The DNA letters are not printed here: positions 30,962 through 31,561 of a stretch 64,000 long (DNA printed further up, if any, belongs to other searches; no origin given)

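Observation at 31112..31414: Phage-encoded secreted c-type cytochrome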

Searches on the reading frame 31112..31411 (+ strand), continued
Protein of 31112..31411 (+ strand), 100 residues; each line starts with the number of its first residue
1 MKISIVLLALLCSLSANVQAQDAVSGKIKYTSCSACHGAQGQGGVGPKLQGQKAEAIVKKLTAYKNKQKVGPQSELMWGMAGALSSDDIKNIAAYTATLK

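Call 19: find_related_loci(query=window:31112-31411:+, collection=genome_contigs, flank=6000)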
Query window:31112-31411:+ (100 aa) in genome_contigs; peptide patterns used: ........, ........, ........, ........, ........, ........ (x = any residue, [..] = any of these).
600 stretches matched a pattern (row limit reached: there are more); 160 encode a relative of the query (tblastn E <= 1e-3); the best 80 are kept; 80 distinct loci.
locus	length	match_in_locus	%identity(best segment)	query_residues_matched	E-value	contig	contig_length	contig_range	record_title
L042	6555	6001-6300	70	1-100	3e-32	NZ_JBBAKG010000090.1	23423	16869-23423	MAG: Haliscomenobacter sp. isolate EUL_031 ctg90-EUL_031, whole genome shotgun sequence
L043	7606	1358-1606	49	17-99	8e-24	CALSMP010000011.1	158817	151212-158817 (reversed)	MAG: uncultured Luminiphilus sp. isolate S_MB80 genome assembly, contig: contig_12933_S_MB80, whole genome shotgun seque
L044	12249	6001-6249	49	17-99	8e-24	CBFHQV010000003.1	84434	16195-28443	MAG: Luminiphilus sp. isolate AGTU_55_bin_18_indper genome assembly, contig: AGTU_55_bin_18_indper_c3, whole genome shot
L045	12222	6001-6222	54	26-99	1e-21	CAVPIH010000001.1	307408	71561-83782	MAG: uncultured Gammaproteobacteria bacterium isolate MFD09964.bin.2.189 genome assembly, contig: contig_15128, whole ge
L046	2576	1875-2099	52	26-99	3e-20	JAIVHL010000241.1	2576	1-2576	MAG: Halomonas sp. isolate MAG25 MTG25_26664, whole genome shotgun sequence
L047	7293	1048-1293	50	19-99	6e-19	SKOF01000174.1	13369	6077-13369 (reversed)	MAG: Thioalkalivibrio sp. isolate CSSed162cmA_318 CSSed16-2cmA-13883, whole genome shotgun sequence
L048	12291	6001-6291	43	9-100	9e-18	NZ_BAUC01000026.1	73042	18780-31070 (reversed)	Edwardsiella hoshinae NBRC 105699 = ATCC 33379 strain NBRC 105699, whole genome shotgun sequence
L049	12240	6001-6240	49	22-100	2e-17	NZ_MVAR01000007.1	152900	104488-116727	Thioalkalivibrio versutus strain AL 2 Ga0073318_107, whole genome shotgun sequence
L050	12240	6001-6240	49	22-100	5e-17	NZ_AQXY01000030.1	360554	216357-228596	Thioalkalivibrio sp. ALE14 F572DRAFT_scaffold00002.2_C, whole genome shotgun sequence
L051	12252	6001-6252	45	18-100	9e-17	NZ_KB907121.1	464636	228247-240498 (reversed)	Thioalkalivibrio sp. ALJT G332DRAFT_scaffold00001.1, whole genome shotgun sequence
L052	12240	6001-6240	48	22-100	1e-16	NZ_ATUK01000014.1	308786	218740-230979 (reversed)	Thioalkalivibrio sp. AKL19 F817DRAFT_scaffold00005.5_C, whole genome shotgun sequence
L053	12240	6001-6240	49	22-100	2e-16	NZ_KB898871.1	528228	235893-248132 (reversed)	Thioalkalivibrio sp. ALMg11 D578DRAFT_scaffold00001.1, whole genome shotgun sequence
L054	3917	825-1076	46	18-100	2e-16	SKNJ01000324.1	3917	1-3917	MAG: Thioalkalivibrio sp. isolate CSSed162cmA_287 CSSed16-2cmA-130579, whole genome shotgun sequence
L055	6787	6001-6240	46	22-100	2e-16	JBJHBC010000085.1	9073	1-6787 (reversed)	MAG: Thioalkalivibrio sp. isolate SF2967_J5348.semibin_refined.137 NODE_7292_length_9073_cov_19.671473, whole genome sho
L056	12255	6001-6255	45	15-99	2e-16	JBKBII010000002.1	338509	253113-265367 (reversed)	MAG: Thioalkalivibrionaceae bacterium isolate 21H_022.bin.43 NODE_2_length_338509_cov_36.166290, whole genome shotgun se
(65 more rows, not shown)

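Call 23: find_encoding_contigs(protein=window:31112-31411:+, flank=10000, max_places=4)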
Protein window:31112-31411:+ (100 aa): 15 contigs read that carry it; 4 places shown.
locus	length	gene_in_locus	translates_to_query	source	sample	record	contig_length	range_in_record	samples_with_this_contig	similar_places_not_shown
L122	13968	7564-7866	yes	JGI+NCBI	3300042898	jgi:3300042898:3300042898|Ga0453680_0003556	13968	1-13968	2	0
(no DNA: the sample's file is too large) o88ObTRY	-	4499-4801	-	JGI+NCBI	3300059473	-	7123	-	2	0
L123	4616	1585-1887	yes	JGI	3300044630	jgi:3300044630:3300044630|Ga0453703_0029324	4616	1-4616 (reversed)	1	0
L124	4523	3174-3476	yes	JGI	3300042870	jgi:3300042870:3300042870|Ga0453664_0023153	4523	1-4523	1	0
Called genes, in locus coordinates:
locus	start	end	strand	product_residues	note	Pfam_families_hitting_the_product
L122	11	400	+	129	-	-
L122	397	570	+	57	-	-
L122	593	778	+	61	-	-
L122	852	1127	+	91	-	-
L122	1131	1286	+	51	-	-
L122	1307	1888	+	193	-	PF12697:Abhydrolase_6 (faint)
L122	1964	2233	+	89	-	-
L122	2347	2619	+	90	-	-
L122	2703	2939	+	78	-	-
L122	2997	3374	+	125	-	-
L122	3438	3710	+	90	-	-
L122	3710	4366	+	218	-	-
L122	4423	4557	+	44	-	-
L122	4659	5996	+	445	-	PF01068:DNA_ligase_A_M, PF04679:DNA_ligase_A_C (faint), PF14743:DNA_ligase_OB_2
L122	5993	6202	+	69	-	-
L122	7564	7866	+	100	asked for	PF13442:Cytochrome_CBB3 (weak), PF00034:Cytochrom_C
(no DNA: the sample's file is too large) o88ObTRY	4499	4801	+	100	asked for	PF13442:Cytochrome_CBB3 (weak), PF00034:Cytochrom_C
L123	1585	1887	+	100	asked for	PF13442:Cytochrome_CBB3 (weak), PF00034:Cytochrom_C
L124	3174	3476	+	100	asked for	PF13442:Cytochrome_CBB3 (weak), PF00034:Cytochrom_C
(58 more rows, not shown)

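Call 24: find_encoding_contigs(protein=P0073, flank=10000, max_places=2)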
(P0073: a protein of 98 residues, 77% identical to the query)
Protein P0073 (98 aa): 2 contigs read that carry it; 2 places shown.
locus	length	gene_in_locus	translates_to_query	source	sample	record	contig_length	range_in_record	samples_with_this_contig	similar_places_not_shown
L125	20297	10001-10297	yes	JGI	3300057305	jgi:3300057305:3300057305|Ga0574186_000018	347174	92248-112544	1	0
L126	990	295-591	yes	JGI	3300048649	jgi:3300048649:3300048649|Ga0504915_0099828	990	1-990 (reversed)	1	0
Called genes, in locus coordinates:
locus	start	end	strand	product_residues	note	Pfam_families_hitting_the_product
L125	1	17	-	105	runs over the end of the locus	-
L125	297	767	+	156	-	PF04308:RNaseH_like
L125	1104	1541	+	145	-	PF00210:Ferritin (weak), PF02915:Rubrerythrin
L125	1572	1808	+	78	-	-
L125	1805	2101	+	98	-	-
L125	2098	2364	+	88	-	PF01192:RNA_pol_Rpb6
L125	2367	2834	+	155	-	PF10504:DUF2452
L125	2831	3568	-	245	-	-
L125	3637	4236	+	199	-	-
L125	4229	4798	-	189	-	-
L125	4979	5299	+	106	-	-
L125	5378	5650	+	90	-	-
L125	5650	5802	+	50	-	-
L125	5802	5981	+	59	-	-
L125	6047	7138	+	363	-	PF00004:AAA (weak), PF07726:AAA_3 (faint)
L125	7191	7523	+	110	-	-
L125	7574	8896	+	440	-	PF13203:DUF2201_N, PF09967:DUF2201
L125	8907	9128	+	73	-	-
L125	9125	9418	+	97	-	-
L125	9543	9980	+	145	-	-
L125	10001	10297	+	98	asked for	PF13442:Cytochrome_CBB3 (weak), PF00034:Cytochrom_C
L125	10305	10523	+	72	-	-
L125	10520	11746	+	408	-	PF00266:Aminotran_5, PF01053:Cys_Met_Meta_PP (weak), PF01212:Beta_elim_lyase (weak), PF01041:DegT_DnrJ_EryC1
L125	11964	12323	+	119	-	-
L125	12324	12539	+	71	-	-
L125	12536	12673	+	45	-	-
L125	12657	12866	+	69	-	-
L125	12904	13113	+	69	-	-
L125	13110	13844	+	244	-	-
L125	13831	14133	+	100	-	-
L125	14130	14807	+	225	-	PF02511:Thy1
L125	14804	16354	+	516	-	PF04055:Radical_SAM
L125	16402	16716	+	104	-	-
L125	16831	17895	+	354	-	PF01370:Epimerase, PF02719:Polysacc_synt_2, PF04321:RmlD_sub_bind, PF01073:3Beta_HSD, PF07993:NAD_binding_4, PF13460:NAD_binding_10 (weak), PF16363:GDP_Man_Dehyd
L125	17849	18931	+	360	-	PF01041:DegT_DnrJ_EryC1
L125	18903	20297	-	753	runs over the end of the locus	-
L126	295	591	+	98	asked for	PF13442:Cytochrome_CBB3 (weak), PF00034:Cytochrom_C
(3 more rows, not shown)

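Call 25: find_encoding_contigs(protein=P0097, flank=10000, max_places=2)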
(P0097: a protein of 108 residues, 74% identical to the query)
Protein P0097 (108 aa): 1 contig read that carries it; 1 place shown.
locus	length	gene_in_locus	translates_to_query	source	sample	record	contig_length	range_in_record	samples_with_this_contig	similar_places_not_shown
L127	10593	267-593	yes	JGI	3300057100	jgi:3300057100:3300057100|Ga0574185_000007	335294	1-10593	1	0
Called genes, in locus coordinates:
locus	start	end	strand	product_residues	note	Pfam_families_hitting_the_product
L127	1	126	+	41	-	?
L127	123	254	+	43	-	-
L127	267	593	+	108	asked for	PF00034:Cytochrom_C, PF13442:Cytochrome_CBB3 (weak)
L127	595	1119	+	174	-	PF03232:COQ7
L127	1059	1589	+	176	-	-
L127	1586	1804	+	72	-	-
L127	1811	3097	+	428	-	PF00464:SHMT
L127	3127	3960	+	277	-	PF02790:COX2_TM, PF00116:COX2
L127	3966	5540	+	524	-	PF00115:COX1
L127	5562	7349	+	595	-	PF00890:FAD_binding_2, PF01266:DAO (weak), PF03486:HI0933_like (faint), PF07992:Pyr_redox_2 (faint), PF02910:Succ_DH_flav_C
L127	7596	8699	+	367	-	PF00268:Ribonuc_red_sm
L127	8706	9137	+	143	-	-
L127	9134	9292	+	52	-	-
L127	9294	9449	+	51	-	-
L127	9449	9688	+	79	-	PF00462:Glutaredoxin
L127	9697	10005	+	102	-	-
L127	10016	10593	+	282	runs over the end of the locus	PF05257:CHAP (weak)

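Call 28: search_protein_families(library=pfam, proteins=[L127:1059-1586:+, L127:595-1116:+, L127:3127-3957:+, L127:3966-5537:+, L127:5562-7346:+], max_evalue=0.0001)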
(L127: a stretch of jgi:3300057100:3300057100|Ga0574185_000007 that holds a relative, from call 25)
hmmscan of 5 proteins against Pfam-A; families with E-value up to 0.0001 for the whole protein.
L127:1059-1586:+ (176 aa): 0 families

L127:595-1116:+ (174 aa): 1 family
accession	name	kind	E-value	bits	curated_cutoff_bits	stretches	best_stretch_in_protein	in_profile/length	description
PF03232.19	COQ7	-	9.6e-41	139.7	23.5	1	6-171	2-169/169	Ubiquinone biosynthesis protein COQ7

L127:3127-3957:+ (277 aa): 2 families
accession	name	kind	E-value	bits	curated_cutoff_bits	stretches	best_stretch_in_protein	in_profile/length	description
PF00116.26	COX2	-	4.5e-38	130.3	22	1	128-254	1-120/120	Cytochrome C oxidase subunit II, periplasmic domain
PF02790.20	COX2_TM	-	4.7e-17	62.4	22.8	1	32-113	3-85/88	Cytochrome C oxidase subunit II, transmembrane domain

L127:3966-5537:+ (524 aa): 1 family
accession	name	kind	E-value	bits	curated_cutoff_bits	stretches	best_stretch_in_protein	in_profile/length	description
PF00115.25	COX1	-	2.5e-165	551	34.8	1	27-468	1-435/436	Cytochrome C and Quinol oxidase polypeptide I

L127:5562-7346:+ (595 aa): 6 families
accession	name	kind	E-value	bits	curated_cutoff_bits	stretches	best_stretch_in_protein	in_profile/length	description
PF00890.30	FAD_binding_2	-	1.4e-115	387.3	20.4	1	10-405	1-414/414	FAD binding domain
PF02910.25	Succ_DH_flav_C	-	2.2e-38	131.6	20.8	1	461-594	2-129/130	Fumarate reductase flavoprotein C-term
PF01266.30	DAO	-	2.7e-07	30.9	27.9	1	10-118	1-93/353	FAD dependent oxidoreductase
PF07992.20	Pyr_redox_2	-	1.7e-06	28.1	26.1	0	9-43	1-31/291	Pyridine nucleotide-disulphide oxidoreductase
PF03486.20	HI0933_like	-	1.9e-05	24.7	50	0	10-40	2-32/244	HI0933-like protein Rossmann domain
PF01946.23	Thi4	-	2.9e-05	23.9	26.2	0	8-39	17-49/235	Thi4 family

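Call 41: search_protein_families(library=pfam, proteins=[L044:3989-5212:-, L044:5091-5717:-, L044:5848-6249:+, L044:6310-7839:-, L044:8425-9462:-, L045:5773-6222:+, L045:6222-6869:-, L045:7830-9956:-, L049:5263-6243:+, L049:6319-7821:-], max_evalue=0.0001)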
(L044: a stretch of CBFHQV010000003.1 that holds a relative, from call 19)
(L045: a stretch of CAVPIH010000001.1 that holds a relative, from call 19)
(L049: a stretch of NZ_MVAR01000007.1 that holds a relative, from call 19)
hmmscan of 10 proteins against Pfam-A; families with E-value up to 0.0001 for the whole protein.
L044:3989-5212:- (407 aa): 1 family
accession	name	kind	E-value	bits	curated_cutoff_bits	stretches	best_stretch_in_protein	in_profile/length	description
PF11279.13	DUF3080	-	1e-42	146.9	26.5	1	89-396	2-312/315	Protein of unknown function (DUF3080)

L044:5091-5717:- (208 aa): 6 families
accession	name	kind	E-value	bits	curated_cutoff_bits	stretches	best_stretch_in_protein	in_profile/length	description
PF02798.26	GST_N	-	1.6e-11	44.8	20.9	1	1-74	3-75/76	Glutathione S-transferase, N-terminal domain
PF13409.12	GST_N_2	-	4.6e-11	43.6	25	1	10-75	3-69/70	Glutathione S-transferase, N-terminal domain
PF13417.12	GST_N_3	-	1.1e-10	42.1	22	1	3-80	1-74/75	Glutathione S-transferase, N-terminal domain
PF13410.11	GST_C_2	-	3.3e-06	27.5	24.9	1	135-201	2-69/69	Glutathione S-transferase, C-terminal domain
PF00043.30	GST_C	-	7.1e-06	26.6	20.7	1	136-201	23-88/93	Glutathione S-transferase, C-terminal domain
PF18485.7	GST_N_5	-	1.6e-05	25.7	29.6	0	1-73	1-69/74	Glutathione S-transferase, N-terminal domain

L044:5848-6249:+ (134 aa): 2 families
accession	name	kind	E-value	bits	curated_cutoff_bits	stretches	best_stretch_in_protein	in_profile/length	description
PF00034.26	Cytochrom_C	-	7e-08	34.1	21.3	1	61-134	4-89/90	Cytochrome c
PF13442.11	Cytochrome_CBB3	-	4.3e-05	24.2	27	1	61-131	6-68/68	Cytochrome C oxidase, cbb3-type, subunit III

L044:6310-7839:- (509 aa): 7 families
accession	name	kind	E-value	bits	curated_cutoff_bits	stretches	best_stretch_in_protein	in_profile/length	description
PF01078.27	Mg_chelatase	-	3.5e-85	285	20.3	1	199-398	1-204/207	Magnesium chelatase, subunit ChlI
PF13541.12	ChlI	-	5.6e-41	139.7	27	1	20-140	1-120/121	Subunit ChlI of Mg-chelatase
PF13335.12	Mg_chelatase_C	-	1.3e-21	77.4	26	1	414-500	7-94/94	Magnesium chelatase, subunit ChlI C-terminal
PF07728.20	AAA_5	-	5e-08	33.5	22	0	301-354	67-125/139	AAA domain (dynein-related subfamily)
PF00158.32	Sigma54_activat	-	8.7e-07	29.2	20.2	0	287-351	80-142/168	Sigma-54 interaction domain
PF00493.29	MCM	-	5e-05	23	23.3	0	293-391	114-202/224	MCM P-loop domain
PF05362.19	Lon_C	-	5.9e-05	23.1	21.1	1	59-151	91-182/205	Lon protease (S16) C-terminal proteolytic domain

L044:8425-9462:- (345 aa): 0 families

L045:5773-6222:+ (150 aa): 2 families
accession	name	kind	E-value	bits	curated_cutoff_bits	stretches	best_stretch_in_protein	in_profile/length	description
PF00034.26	Cytochrom_C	-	2e-09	39.1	21.3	1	75-150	2-89/90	Cytochrome c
PF13442.11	Cytochrome_CBB3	-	1.4e-07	32.2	27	1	82-147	12-68/68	Cytochrome C oxidase, cbb3-type, subunit III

L045:6222-6869:- (215 aa): 0 families

L045:7830-9956:- (708 aa): 3 families
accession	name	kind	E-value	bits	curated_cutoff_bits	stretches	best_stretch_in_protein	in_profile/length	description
PF09335.16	VTT_dom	-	5.2e-27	95.2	33.9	1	550-666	1-122/123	VTT domain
PF13091.12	PLDc_2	-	1.1e-16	61.4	27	1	260-387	2-116/132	PLD-like domain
PF00614.28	PLDc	-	3e-14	52.7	21.9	2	352-375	5-28/28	Phospholipase D Active site motif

L049:5263-6243:+ (327 aa): 2 families
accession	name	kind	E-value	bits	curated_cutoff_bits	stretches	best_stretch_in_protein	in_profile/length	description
PF13442.11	Cytochrome_CBB3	-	8.8e-26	90.5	27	2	115-187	6-68/68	Cytochrome C oxidase, cbb3-type, subunit III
PF00034.26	Cytochrom_C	-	3.8e-19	70.2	21.3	2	248-324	1-88/90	Cytochrome c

L049:6319-7821:- (500 aa): 6 families
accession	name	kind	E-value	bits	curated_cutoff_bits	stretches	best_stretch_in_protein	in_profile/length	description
PF01078.27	Mg_chelatase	-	8.6e-94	313.2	20.3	1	187-390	1-204/207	Magnesium chelatase, subunit ChlI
PF13541.12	ChlI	-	7.7e-43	145.7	27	1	20-138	1-118/121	Subunit ChlI of Mg-chelatase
PF13335.12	Mg_chelatase_C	-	2.7e-29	102.1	26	1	401-492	2-94/94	Magnesium chelatase, subunit ChlI C-terminal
PF07728.20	AAA_5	-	3e-12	47.2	22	1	210-348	1-128/139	AAA domain (dynein-related subfamily)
PF00493.29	MCM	-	7.1e-10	38.8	23.3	1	285-382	114-201/224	MCM P-loop domain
PF00158.32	Sigma54_activat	-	1.3e-05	25.4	20.2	0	279-342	80-141/168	Sigma-54 interaction domain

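Call 42: find_related_loci(query=L127:3966-5537:+, collection=viral_contigs, flank=8000)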
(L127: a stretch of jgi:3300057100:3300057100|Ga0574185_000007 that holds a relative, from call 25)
Query L127:3966-5537:+ (524 aa) in viral_contigs; peptide patterns used: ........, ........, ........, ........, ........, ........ (x = any residue, [..] = any of these).
2 stretches matched a pattern, but none encodes a relative of the query by tblastn (E <= 1e-3).

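Call 44: search_protein_families(library=pfam, proteins=[L127:1059-1586:+], max_evalue=0.01)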
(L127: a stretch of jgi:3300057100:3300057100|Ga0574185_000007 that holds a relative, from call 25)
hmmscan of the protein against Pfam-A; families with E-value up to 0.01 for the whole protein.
L127:1059-1586:+ (176 aa): 1 family
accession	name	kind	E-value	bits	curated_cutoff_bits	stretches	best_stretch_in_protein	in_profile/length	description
PF07681.17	DoxX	-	0.00022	22.2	23.6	1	46-101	4-66/85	DoxX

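Call 55: predict_structure(alignment_id=A2)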
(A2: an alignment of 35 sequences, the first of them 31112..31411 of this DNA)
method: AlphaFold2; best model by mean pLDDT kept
length: 100 residues; sequences in the alignment: 35
mean_pLDDT: 86.5   pTM: 0.73
mean pLDDT of the five models: 86.5, 77.3, 76.4, 72.8, 70.5
residues with pLDDT >= 90: 68; 70-90: 13; 50-70: 19; < 50: 0
segments of 3 or more residues with pLDDT < 50: none
pLDDT, mean of each block of 10 residues (from residue 1): 64 64 86 92 92 95 96 92 94 91
secondary structure, 60 per line:
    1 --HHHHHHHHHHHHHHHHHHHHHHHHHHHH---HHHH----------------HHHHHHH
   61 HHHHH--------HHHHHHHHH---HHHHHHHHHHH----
elements in order: H3-30 H34-37 H54-65 H74-82 H86-96

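Call 58: list_cluster_members(proteins=[window:31112-31411:+, P0121, P0012, P0046])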
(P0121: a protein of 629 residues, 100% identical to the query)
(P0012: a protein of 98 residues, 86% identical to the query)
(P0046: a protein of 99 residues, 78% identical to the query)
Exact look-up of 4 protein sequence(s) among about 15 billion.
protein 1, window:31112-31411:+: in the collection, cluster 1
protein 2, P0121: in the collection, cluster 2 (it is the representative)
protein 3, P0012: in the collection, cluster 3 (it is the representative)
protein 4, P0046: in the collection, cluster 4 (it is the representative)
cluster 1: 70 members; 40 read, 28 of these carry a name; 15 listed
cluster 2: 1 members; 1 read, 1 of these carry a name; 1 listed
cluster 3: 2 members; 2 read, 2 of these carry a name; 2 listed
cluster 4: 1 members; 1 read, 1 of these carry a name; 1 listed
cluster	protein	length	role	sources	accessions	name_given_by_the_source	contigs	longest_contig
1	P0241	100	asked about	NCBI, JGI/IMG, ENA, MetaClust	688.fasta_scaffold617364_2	cytochrome c | \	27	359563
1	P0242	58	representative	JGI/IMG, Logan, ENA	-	hypothetical protein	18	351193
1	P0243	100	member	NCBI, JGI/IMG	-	cytochrome c553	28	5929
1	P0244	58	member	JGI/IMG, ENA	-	hypothetical protein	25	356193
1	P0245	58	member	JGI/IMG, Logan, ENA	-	hypothetical protein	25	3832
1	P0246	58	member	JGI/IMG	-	hypothetical protein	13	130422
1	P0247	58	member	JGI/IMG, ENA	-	hypothetical protein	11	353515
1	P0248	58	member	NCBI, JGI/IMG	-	hypothetical protein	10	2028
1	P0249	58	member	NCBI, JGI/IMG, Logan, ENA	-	hypothetical protein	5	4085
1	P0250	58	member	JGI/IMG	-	hypothetical protein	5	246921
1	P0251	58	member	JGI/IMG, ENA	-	hypothetical protein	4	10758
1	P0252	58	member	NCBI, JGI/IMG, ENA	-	hypothetical protein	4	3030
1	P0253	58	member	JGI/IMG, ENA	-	hypothetical protein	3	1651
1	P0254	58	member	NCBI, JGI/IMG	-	hypothetical protein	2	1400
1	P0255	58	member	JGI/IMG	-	hypothetical protein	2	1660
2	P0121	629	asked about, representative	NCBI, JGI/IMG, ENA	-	molecular chaperone DnaK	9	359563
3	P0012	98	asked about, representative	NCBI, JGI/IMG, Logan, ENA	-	cytochrome c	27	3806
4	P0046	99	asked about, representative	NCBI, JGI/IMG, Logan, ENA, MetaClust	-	cytochrome c | \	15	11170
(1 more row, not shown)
